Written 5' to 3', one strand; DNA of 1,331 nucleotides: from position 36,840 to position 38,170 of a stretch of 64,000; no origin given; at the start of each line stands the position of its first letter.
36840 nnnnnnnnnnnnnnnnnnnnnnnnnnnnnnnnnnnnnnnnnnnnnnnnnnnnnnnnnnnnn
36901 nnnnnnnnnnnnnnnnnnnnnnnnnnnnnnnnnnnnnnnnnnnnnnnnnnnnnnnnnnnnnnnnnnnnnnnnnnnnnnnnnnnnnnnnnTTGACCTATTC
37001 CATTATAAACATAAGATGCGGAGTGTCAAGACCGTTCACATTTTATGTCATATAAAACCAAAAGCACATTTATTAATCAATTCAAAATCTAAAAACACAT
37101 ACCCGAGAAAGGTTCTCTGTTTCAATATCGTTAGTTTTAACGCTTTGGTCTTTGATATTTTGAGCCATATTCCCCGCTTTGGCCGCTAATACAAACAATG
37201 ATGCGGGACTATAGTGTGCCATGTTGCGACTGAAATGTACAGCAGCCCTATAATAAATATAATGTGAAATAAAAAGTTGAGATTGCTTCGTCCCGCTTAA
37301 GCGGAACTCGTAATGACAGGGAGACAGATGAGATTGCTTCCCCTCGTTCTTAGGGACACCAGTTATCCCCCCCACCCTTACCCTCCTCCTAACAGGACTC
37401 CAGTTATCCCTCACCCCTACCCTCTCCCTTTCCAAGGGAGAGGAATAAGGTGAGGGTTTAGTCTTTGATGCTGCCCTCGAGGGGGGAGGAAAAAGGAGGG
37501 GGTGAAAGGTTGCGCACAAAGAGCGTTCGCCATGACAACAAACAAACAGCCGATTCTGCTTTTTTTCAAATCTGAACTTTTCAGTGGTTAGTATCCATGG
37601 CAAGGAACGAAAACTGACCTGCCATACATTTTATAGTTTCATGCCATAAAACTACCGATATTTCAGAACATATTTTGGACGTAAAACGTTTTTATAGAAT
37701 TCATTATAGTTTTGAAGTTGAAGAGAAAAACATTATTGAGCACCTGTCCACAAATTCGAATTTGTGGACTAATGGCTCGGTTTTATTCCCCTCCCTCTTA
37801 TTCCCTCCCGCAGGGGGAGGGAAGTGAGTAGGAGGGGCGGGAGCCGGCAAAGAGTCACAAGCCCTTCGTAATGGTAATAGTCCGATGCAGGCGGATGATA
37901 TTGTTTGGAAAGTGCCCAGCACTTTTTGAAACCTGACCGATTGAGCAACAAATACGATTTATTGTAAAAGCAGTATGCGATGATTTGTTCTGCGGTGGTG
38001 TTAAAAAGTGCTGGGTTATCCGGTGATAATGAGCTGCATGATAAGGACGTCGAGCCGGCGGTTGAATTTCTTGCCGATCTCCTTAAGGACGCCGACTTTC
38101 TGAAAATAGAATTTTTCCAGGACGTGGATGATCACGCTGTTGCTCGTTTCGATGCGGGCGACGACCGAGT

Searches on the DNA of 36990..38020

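Call 31: search_rna_families(source=window, start=36990, end=38020, threshold=evalue, max_evalue=10, show_alignments=2)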
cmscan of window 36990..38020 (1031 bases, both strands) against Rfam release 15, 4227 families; matches with E-value up to 10: 26.
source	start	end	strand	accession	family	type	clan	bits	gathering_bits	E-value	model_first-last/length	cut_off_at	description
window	37784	37838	-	RF02795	Pab91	Gene; snRNA; snoRNA; HACA-box;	-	21.8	71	0.25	1-57/57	no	Pab91 RNA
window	37402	37462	-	RF03406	mir-3099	Gene; miRNA;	-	20.2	95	0.45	1-84/84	no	mir-3099 microRNA precursor family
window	37406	37458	-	RF04096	mir-4433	Gene; miRNA;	-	20.1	77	0.47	1-83/83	no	mir-4433 microRNA precursor family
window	37788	37840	+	RF02795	Pab91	Gene; snRNA; snoRNA; HACA-box;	-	19.3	71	1.1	1-57/57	no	Pab91 RNA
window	37785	37840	+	RF03872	MIR6426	Gene; miRNA;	-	19.2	96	0.85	1-84/84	no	MIR6426 microRNA precursor family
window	37789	37836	-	RF03837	mir-3138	Gene; miRNA;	-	18.8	90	4.3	1-82/82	no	mir-3138 microRNA precursor family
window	37407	37457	-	RF03861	mir-4484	Gene; miRNA;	-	18.6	90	2.8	1-89/89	no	mir-4484 microRNA precursor family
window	37406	37458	-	RF01043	MIR1023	Gene; miRNA;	-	18.3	90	0.42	30-138/165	no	MIR1023 microRNA precursor family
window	37394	37476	-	RF03301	mir-3154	Gene; miRNA;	-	18.2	64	2.1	1-86/86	no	mir-3154 microRNA precursor family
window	37408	37456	-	RF03849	MIR1219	Gene; miRNA;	-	17.9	79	1.4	17-66/82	no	MIR1219 microRNA precursor family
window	37409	37456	-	RF01011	mir-605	Gene; miRNA;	-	17.8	98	2.3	1-82/82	no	mir-605 microRNA precursor family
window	37403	37461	-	RF00884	MIR815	Gene; miRNA;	-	17.8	63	2.6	1-81/81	no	MIR815 microRNA precursor family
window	37783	37842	+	RF02266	XIST_intron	Gene; lncRNA;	-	17.7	70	4.1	1-68/68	no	XIST 3' intron conserved motif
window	37407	37455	-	RF03788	MIR5304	Gene; miRNA;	-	17.4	75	1.5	1-80/80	no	MIR5304 microRNA precursor family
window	37415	37446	-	RF03520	mir-3059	Gene; miRNA;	-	17.1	88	2.6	1-59/59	no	mir-3059 microRNA precursor family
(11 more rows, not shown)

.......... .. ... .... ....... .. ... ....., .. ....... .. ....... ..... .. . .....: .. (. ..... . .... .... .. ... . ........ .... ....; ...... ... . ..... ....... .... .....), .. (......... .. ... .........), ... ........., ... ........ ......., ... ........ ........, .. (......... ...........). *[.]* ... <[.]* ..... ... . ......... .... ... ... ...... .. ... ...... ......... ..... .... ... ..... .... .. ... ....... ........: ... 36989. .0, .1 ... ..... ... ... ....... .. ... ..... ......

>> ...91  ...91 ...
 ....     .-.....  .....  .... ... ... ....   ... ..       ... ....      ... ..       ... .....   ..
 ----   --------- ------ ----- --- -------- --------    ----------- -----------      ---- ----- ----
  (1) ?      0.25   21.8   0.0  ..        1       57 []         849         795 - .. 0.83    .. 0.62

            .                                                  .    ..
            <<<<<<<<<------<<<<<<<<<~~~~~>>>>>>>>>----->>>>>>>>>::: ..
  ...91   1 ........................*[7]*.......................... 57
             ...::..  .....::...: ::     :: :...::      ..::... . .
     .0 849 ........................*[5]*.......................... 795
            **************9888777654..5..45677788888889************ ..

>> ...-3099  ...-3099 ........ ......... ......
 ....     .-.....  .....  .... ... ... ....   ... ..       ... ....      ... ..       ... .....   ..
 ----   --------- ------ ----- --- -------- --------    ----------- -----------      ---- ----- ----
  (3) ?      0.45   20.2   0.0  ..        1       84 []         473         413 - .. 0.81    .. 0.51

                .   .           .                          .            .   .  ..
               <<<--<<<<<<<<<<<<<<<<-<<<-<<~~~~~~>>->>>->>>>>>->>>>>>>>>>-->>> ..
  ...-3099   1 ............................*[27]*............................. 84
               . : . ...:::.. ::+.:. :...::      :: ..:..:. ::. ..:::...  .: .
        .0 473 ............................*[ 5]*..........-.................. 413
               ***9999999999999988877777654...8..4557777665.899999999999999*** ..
